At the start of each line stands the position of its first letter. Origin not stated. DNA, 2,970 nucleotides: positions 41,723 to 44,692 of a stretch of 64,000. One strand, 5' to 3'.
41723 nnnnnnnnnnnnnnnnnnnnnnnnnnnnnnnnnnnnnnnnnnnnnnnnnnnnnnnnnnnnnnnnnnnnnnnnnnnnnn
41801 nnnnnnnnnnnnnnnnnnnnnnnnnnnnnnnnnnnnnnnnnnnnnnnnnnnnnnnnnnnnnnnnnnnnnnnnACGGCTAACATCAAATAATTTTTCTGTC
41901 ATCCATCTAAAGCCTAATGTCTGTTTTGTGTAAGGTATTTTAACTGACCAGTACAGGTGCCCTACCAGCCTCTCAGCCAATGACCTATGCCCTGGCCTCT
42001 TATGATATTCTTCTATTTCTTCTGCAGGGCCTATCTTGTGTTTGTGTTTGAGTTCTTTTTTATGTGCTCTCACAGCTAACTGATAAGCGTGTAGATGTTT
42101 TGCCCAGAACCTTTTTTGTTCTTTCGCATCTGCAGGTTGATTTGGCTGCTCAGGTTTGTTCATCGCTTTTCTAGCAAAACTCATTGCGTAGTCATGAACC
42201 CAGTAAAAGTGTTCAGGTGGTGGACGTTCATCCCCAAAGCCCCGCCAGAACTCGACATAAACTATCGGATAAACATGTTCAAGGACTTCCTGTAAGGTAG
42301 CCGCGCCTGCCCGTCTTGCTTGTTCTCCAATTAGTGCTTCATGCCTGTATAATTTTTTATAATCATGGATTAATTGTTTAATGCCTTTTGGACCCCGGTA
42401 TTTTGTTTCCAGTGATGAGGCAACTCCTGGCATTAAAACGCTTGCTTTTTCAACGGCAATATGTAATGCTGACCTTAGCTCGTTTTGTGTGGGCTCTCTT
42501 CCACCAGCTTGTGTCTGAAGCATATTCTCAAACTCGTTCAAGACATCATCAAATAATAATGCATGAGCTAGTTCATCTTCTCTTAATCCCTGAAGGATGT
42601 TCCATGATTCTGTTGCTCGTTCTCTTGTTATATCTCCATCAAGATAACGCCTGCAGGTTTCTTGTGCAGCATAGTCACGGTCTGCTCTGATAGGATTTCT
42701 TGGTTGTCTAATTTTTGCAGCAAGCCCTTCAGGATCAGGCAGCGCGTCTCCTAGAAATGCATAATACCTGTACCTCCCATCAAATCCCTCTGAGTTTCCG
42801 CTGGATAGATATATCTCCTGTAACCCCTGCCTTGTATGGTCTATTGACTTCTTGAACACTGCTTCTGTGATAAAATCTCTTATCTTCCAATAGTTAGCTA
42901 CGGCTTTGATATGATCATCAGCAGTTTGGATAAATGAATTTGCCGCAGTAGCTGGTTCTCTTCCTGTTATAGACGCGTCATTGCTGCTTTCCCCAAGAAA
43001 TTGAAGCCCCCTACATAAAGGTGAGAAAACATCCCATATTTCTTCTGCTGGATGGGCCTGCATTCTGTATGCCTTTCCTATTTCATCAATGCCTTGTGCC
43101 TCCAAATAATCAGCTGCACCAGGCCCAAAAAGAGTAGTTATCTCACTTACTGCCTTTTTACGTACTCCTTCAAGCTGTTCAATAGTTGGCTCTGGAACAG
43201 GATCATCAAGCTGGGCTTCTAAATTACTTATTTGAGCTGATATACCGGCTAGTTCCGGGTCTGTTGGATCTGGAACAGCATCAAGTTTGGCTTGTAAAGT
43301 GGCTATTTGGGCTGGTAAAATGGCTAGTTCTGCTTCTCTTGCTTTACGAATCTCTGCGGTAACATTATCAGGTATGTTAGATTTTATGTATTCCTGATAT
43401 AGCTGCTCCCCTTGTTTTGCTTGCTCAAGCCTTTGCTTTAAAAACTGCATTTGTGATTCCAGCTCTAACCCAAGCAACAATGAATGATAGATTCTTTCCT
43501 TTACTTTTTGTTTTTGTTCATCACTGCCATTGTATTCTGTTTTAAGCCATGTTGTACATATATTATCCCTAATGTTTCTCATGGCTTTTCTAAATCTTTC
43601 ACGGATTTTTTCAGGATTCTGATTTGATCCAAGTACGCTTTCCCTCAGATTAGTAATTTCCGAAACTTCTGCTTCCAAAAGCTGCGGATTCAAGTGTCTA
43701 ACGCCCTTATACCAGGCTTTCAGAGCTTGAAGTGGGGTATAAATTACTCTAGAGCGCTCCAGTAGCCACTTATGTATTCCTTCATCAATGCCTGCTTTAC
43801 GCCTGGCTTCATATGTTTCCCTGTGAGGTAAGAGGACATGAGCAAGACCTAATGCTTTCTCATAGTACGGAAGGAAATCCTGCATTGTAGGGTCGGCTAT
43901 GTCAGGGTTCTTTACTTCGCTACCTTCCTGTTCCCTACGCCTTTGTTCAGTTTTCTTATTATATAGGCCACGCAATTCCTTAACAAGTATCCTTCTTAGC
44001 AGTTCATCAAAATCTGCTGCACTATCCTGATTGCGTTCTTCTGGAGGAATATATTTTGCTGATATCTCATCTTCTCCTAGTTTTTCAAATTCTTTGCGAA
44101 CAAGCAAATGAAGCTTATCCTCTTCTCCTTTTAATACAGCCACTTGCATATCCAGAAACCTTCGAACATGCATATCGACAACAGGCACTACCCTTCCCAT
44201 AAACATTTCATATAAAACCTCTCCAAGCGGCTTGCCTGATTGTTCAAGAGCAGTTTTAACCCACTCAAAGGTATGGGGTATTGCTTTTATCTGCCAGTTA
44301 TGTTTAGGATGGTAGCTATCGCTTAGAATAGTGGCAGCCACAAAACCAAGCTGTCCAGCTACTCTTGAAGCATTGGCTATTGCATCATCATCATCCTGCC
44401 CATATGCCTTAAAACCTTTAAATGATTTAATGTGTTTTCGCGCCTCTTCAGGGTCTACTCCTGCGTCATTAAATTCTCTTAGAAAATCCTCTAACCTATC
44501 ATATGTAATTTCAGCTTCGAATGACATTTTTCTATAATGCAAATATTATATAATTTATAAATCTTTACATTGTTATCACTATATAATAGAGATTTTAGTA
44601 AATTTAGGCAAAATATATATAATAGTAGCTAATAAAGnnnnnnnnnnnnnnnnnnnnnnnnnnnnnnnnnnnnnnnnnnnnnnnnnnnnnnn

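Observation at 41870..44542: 890-aa compositionally foreign ORF inserted directly 3' of tRNA-Leu(CAA)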

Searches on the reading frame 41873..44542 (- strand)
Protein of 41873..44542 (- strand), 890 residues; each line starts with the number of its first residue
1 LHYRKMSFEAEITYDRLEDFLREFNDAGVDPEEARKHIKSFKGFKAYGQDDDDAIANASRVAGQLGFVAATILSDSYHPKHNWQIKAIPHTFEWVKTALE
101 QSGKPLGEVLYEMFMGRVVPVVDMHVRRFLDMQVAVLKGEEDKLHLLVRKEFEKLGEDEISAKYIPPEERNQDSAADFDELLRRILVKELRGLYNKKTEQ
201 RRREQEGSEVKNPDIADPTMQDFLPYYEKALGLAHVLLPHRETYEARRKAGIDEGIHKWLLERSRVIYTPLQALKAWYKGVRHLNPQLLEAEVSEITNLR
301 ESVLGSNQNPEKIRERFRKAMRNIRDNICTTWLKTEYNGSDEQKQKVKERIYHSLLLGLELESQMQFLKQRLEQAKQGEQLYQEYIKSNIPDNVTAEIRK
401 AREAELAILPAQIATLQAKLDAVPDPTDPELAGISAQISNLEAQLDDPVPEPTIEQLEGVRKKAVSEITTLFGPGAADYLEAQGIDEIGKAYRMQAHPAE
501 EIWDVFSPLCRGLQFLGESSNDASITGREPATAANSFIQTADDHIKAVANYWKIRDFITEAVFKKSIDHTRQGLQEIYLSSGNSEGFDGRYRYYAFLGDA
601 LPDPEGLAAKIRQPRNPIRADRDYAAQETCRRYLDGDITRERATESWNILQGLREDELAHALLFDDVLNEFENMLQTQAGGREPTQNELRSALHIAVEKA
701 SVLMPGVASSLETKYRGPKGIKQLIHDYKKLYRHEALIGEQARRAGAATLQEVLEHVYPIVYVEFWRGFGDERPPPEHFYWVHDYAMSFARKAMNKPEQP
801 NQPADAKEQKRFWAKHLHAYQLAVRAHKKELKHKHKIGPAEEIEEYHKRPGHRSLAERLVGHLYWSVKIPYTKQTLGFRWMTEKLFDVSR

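Call 7: search_protein_families(library=pfam, proteins=[window:41873-44542:-], max_evalue=1)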
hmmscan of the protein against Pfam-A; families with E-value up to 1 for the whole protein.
window:41873-44542:- (890 aa): 0 families

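Call 8: search_protein_families(library=padloc, proteins=[window:41873-44542:-], max_evalue=1)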
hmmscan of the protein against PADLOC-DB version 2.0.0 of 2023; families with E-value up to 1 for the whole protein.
window:41873-44542:- (890 aa): 1 family
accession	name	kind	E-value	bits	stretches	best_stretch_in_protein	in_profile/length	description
PDLC03865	LmuB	-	0.00013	18.3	1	257-446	565-750/1007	-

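Call 9: search_solved_structures(query=window:41873-44542:-, max_evalue=10)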
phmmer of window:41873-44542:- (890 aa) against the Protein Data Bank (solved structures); distinct sequences matched with E-value up to 10: 0.

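Call 11: find_homologous_proteins(query=window:41873-44542:-, max_evalue=0.001)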
Query window:41873-44542:- (890 aa): 1 proteins with E <= 0.001 among 8000 candidates.
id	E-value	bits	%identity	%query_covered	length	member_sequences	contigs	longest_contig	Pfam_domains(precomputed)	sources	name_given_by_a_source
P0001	0.0e+0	2023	100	99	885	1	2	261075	-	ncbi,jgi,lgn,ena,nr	ncbi:hypothetical protein KY361_00950 [Candidatus Woesearchaeota archaeon]|nr:hypothetical protein [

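Call 14: find_encoding_contigs(protein=P0001, flank=10000)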
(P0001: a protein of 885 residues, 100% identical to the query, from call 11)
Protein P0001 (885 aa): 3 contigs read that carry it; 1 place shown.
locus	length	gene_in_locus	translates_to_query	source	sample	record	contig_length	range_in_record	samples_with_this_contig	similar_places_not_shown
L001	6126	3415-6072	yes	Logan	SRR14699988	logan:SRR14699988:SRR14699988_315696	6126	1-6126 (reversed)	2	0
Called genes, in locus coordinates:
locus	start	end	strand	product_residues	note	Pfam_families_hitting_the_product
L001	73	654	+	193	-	-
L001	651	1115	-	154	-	-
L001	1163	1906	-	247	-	PF00705:PCNA_N, PF02144:Rad1 (weak), PF04139:Rad9 (weak), PF02747:PCNA_C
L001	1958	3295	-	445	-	PF00753:Lactamase_B (weak), PF12706:Lactamase_B_2 (weak), PF22505:RNase_J_b_CASP, PF07521:RMMBL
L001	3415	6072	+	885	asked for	-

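Call 28: search_protein_representatives(protein=window:41873-44542:-)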
Query: 890 residues. Proteins with E-value up to 0.001 (for the whole library): 9; up to 1e-10: 6; up to 1e-30: 3. The best 9 are listed.
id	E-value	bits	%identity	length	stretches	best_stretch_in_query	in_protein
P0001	0.0e+00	2023.2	100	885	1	6-890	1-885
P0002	1.1e-35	139.8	34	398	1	6-370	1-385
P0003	3.3e-34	134.9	26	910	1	209-863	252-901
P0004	6.4e-21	90.9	59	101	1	789-883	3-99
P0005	6.7e-16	74.3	36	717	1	546-732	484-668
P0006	1.4e-14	69.9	28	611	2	452-832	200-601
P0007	2.2e-09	52.7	25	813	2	549-837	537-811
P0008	2.9e-08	49.0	35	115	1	756-866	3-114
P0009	9.1e-04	34.1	27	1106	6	410-463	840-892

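Call 30: find_encoding_contigs(protein=P0003, flank=10000)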
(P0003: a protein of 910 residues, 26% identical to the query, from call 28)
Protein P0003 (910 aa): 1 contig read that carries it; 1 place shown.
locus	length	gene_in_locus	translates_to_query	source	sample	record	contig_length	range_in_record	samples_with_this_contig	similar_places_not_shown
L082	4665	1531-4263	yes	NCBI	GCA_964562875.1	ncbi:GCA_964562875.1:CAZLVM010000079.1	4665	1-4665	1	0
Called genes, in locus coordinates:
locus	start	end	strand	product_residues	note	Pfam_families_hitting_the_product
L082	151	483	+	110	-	-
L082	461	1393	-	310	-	PF00990:GGDEF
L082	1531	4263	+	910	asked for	-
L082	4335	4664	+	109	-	?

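Call 31: find_encoding_contigs(protein=P0007, flank=10000)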
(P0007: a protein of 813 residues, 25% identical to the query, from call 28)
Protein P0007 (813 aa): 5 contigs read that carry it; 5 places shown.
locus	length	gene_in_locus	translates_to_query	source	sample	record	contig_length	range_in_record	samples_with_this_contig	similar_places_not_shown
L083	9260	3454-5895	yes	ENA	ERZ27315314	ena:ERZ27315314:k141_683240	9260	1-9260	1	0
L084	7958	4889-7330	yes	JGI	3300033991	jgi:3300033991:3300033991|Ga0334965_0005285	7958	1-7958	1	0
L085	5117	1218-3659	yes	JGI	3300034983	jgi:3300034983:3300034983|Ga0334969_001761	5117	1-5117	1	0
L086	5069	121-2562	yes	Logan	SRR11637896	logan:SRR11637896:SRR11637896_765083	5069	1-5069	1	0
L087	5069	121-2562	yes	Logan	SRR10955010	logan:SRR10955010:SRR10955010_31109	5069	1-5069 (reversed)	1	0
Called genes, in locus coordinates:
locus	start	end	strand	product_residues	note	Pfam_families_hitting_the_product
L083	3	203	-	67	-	?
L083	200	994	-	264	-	PF23023:Anti-Pycsar_Apyc1, PF00753:Lactamase_B, PF12706:Lactamase_B_2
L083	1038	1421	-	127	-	PF02579:Nitro_FeMo-Co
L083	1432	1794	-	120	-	PF17253:DUF5320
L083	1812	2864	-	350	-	PF01545:Cation_efflux, PF16916:ZT_dimer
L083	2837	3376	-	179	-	PF02001:DUF134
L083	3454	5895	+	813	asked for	-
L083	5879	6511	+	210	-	-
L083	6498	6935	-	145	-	-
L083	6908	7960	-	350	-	-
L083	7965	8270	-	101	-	-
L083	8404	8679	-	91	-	PF04014:MazE_antitoxin (weak)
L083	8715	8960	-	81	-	-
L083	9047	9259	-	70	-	?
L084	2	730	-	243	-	?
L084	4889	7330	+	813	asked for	-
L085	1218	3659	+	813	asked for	-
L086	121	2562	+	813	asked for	-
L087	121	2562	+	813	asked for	-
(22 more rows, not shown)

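Call 32: find_encoding_contigs(protein=P0005, flank=10000)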
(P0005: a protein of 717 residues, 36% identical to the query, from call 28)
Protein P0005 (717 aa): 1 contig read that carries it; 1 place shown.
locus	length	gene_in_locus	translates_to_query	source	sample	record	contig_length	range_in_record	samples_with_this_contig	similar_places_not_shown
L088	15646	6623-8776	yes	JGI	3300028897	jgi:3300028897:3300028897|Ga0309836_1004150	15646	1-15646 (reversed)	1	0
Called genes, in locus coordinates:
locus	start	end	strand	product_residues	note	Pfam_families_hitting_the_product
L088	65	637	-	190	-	-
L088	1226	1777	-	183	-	PF01909:NTP_transf_2 (faint), PF18765:Polbeta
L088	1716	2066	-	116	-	-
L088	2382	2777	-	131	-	PF01934:HepT-like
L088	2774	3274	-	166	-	PF18765:Polbeta, PF01909:NTP_transf_2 (weak)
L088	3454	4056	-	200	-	PF00069:Pkinase (weak), PF01163:RIO1 (weak)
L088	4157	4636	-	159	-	-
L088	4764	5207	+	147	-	-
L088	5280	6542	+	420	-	-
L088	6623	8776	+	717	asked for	-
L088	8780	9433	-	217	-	-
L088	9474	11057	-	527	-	-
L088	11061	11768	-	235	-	-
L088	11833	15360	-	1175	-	-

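Call 33: find_encoding_contigs(protein=P0006, flank=10000)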
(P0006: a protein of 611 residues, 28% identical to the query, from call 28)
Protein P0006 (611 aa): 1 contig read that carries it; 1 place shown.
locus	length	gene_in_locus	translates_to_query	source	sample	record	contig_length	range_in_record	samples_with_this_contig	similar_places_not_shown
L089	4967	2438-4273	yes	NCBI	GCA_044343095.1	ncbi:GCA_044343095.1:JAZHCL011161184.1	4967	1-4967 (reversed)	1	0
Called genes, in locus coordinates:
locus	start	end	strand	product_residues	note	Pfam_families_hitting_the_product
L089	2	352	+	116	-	?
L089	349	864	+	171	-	PF00694:Aconitase_C, PF06434:Aconitase_2_N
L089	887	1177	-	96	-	-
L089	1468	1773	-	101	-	PF01918:Alba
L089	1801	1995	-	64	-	PF00833:Ribosomal_S17e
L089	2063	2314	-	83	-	PF03692:CxxCxxCC (weak)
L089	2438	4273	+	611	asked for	-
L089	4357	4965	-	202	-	?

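Call 34: find_encoding_contigs(protein=P0002, flank=10000)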
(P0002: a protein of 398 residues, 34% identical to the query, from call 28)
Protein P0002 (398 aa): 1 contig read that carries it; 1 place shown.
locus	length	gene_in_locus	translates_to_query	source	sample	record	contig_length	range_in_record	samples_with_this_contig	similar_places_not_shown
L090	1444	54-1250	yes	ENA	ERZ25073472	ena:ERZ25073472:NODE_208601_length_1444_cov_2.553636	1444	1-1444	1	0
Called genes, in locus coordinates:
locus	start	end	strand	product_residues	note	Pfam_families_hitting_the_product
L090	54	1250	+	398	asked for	-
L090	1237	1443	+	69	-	?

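Call 38: find_homologous_proteins(query=A1, max_evalue=0.01)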
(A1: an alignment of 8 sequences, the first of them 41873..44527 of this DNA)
Query A1 (8 sequences) (885 aa, profile of the alignment): 1 proteins with E <= 0.01 among 8000 candidates.
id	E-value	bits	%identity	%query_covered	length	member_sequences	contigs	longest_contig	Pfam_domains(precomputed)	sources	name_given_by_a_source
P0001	0.0e+0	1029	100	100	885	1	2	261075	-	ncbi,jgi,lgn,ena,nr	ncbi:hypothetical protein KY361_00950 [Candidatus Woesearchaeota archaeon]|nr:hypothetical protein [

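Call 42: find_related_loci(query=A2, collection=metagenome_contigs, flank=10000)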
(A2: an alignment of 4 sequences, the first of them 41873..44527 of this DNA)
Query A2 (885 aa) in metagenome_contigs; peptide patterns used: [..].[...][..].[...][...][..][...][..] (x = any residue, [..] = any of these).
112 stretches matched a pattern, but none encodes a relative of the query by tblastn (E <= 1e-3).

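Call 43: find_related_loci(query=A2, collection=viral_contigs, flank=10000)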
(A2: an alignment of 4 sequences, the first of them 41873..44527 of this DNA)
Query A2 (885 aa) in viral_contigs; peptide patterns used: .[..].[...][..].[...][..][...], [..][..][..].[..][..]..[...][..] (x = any residue, [..] = any of these).
31 stretches matched a pattern, but none encodes a relative of the query by tblastn (E <= 1e-3).

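Call 52: predict_structure(alignment_id=A1)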
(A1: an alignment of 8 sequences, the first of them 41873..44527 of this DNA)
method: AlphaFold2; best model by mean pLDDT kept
length: 885 residues; sequences in the alignment: 8
mean_pLDDT: 67.9   pTM: 0.54
mean pLDDT of the five models: 67.9, 67.4, 65.9, 63.0, 62.8
residues with pLDDT >= 90: 97; 70-90: 359; 50-70: 247; < 50: 182
segments of 3 or more residues with pLDDT < 50: 1-12, 19-22, 32-35, 101-103, 105-128, 130-136, 138-156, 388-390, 403-411, 511-529, 790-801, 829-839, 844-885
pLDDT, mean of each block of 10 residues (from residue 1): 31 51 52 57 79 74 65 68 66 57 46 32 45 46 46 48 70 82 82 79 62 84 84 79 85 83 87 91 91 83 78 94 94 93 93 85 72 69 56 53 47 51 61 69 81 94 93 90 91 87 67 37 37 76 85 88 86 63 73 84 77 66 83 71 81 74 75 71 82 81 78 78 71 63 60 63 53 56 55 40 52 56 53 44 48 41 36 38 32
secondary structure, 60 per line:
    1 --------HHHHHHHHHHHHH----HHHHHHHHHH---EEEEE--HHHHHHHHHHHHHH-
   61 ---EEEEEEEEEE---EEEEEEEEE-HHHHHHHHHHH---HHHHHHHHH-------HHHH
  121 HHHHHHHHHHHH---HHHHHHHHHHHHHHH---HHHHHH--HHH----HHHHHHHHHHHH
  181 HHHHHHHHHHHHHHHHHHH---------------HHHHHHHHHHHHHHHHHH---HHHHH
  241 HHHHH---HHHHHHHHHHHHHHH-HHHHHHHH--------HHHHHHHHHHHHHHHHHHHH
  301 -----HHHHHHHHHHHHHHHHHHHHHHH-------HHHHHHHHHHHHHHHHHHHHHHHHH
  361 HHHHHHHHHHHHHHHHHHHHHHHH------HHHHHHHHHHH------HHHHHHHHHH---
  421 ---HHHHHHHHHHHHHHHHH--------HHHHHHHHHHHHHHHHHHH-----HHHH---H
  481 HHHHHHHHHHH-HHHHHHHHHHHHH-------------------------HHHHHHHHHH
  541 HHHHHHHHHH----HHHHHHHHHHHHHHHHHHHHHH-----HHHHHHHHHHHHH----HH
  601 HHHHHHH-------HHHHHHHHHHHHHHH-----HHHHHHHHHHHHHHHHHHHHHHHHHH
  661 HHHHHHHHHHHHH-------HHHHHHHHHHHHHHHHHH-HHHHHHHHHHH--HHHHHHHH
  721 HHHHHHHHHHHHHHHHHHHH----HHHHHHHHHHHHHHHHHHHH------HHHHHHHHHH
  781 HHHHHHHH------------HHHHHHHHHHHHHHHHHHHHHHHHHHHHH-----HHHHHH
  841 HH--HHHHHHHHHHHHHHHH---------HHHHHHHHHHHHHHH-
elements in order (helices of 4 or more, strands of 3 or more residues): H9-21 H26-35 E39-43 H46-59 E64-73 E77-85 H87-97 H101-109 H117-132 H136-150 H154-159 H169-199 H215-232 H236-245 H249-263 H265-272 H281-300 H306-328 H336-384 H391-401 H408-417 H424-440 H449-467 H473-476 H480-491 H493-505 H531-550 H555-576 H582-594 H599-607 H615-629 H635-673 H681-698 H700-710 H713-740 H745-764 H771-788 H801-829 H835-842 H845-860 H870-884

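Call 55: search_solved_structures(query=A1, max_evalue=10)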
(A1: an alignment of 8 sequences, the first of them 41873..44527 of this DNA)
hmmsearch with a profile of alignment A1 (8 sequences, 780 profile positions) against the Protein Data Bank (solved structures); distinct sequences matched with E-value up to 10: 2.
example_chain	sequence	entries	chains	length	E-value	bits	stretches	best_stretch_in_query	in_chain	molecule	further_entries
1dp7_P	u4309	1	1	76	0.56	11.9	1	502-544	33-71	MHC CLASS II TRANSCRIPTION FACTOR HRFX1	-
2bsj_A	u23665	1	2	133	1.8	10.2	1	693-773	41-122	CHAPERONE PROTEIN SYCT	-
